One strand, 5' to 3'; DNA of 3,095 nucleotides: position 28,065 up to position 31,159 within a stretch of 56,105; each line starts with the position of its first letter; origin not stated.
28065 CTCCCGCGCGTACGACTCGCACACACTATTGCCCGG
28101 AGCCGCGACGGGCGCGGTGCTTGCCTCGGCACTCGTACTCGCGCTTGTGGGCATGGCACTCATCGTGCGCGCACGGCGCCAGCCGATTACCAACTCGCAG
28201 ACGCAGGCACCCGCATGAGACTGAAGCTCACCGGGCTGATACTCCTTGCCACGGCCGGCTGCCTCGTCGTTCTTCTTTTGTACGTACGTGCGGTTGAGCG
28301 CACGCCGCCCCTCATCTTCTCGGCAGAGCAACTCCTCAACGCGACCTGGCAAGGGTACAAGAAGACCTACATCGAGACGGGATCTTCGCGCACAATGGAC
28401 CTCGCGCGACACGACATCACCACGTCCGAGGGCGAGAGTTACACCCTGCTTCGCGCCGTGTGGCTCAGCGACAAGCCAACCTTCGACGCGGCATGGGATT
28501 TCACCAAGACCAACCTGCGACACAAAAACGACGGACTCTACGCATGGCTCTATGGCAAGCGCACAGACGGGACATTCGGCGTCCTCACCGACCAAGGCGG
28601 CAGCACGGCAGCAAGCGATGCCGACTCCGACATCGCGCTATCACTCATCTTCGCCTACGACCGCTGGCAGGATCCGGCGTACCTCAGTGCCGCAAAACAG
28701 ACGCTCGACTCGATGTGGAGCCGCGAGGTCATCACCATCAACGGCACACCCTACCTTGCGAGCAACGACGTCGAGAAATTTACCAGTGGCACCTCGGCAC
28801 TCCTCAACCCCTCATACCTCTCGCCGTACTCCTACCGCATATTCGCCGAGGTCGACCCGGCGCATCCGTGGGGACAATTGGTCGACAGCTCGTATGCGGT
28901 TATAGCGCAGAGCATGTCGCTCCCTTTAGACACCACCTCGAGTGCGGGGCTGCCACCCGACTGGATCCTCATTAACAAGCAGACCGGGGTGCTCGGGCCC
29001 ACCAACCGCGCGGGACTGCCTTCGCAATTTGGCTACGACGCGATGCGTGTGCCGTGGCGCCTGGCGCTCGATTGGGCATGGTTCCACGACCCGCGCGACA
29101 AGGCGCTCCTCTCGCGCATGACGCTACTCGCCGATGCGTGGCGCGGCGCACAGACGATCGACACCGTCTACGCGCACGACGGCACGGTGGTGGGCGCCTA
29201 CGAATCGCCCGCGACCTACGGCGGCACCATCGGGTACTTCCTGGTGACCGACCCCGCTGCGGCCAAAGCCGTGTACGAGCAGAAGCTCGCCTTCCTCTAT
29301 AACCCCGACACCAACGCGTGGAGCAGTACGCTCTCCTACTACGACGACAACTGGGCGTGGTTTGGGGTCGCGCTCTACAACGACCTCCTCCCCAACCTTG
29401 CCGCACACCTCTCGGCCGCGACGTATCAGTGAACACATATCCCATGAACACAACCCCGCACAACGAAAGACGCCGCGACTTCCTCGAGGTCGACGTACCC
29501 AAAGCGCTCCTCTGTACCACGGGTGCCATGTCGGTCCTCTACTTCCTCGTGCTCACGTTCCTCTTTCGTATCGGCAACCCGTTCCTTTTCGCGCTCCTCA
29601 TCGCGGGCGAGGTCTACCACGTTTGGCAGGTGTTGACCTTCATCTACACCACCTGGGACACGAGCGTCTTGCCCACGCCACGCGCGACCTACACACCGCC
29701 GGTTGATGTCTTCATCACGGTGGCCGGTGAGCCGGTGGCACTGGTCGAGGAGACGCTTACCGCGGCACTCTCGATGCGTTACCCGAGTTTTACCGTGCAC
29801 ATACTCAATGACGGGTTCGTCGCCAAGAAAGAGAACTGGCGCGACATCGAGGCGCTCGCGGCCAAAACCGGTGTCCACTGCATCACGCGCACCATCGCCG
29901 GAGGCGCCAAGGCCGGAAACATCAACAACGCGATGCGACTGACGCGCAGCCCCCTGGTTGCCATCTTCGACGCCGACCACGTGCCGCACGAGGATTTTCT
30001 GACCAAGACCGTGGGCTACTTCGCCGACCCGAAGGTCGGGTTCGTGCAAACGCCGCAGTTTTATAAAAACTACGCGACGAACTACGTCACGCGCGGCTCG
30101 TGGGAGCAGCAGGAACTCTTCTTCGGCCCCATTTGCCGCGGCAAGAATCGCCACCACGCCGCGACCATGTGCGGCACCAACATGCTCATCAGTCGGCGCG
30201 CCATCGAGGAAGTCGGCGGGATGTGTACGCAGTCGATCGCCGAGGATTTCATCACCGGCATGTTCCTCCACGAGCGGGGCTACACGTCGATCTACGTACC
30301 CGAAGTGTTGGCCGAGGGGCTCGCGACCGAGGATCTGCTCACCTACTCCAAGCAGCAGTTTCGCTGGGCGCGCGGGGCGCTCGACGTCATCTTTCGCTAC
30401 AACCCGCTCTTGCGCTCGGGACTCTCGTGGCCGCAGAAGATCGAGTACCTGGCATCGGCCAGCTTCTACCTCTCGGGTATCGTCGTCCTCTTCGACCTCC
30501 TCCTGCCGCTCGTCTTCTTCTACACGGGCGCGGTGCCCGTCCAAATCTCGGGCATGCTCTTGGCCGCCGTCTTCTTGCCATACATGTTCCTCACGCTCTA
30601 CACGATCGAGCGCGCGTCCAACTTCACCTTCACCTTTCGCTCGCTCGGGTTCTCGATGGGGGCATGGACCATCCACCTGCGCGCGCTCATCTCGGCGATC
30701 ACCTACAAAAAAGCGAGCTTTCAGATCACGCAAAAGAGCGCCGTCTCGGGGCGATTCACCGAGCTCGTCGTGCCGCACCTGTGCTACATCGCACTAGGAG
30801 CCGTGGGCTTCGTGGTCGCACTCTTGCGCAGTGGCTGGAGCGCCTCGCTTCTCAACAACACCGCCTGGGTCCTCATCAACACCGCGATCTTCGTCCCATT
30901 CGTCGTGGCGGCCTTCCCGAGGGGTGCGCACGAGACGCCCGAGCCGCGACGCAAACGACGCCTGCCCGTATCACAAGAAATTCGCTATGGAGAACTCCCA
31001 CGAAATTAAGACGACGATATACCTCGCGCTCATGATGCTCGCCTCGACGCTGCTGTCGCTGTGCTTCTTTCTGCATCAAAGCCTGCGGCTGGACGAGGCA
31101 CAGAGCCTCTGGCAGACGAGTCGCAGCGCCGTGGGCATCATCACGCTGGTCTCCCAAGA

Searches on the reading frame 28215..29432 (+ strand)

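Call 53: search_protein_families(library=pfam, proteins=[window:28215-29432:+], max_evalue=0.0001)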
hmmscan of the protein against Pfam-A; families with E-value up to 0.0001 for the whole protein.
window:28215-29432:+ (405 aa): 1 family
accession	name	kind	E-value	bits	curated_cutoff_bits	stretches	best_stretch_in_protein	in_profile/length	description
PF01270.23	Glyco_hydro_8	-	1.8e-43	149.3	24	1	35-364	17-322/341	Glycosyl hydrolases family 8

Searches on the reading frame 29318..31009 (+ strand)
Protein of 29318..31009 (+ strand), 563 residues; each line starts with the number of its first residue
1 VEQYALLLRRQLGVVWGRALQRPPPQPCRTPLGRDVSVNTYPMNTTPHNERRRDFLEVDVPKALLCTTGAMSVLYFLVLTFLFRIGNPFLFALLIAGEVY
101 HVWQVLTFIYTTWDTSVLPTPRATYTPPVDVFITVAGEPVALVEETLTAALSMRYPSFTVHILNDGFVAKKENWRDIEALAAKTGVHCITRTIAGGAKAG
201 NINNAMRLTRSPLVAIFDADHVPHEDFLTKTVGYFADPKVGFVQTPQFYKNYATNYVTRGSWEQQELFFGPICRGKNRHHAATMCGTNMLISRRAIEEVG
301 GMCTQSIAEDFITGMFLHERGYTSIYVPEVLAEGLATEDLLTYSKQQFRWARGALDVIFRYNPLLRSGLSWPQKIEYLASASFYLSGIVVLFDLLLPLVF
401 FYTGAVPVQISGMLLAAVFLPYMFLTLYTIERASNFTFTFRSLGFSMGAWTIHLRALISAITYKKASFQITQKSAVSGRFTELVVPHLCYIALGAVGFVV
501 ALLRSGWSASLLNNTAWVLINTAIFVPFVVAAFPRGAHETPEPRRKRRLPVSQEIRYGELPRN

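Call 53: search_protein_families(library=pfam, proteins=[window:29318-31009:+], max_evalue=0.0001)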
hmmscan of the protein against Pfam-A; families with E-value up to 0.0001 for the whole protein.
window:29318-31009:+ (563 aa): 5 families
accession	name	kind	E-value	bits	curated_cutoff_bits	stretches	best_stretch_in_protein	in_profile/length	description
PF13641.12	Glyco_tranf_2_3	-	1.6e-28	100.7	27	1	127-353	1-230/230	Glycosyltransferase like family 2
PF13632.12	Glyco_trans_2_3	-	3e-24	86.4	27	1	214-427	2-195/198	Glycosyl transferase family group 2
PF00535.33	Glycos_transf_2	-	6.8e-16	59.1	23.3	1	131-299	2-167/168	Glycosyl transferase family 2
PF13506.12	Glyco_transf_21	-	7.4e-14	52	21.7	1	193-352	13-174/174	Glycosyl transferase family 21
PF03552.20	Cellulose_synt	-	9e-10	38.2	24.7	1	302-430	417-550/722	Cellulose synthase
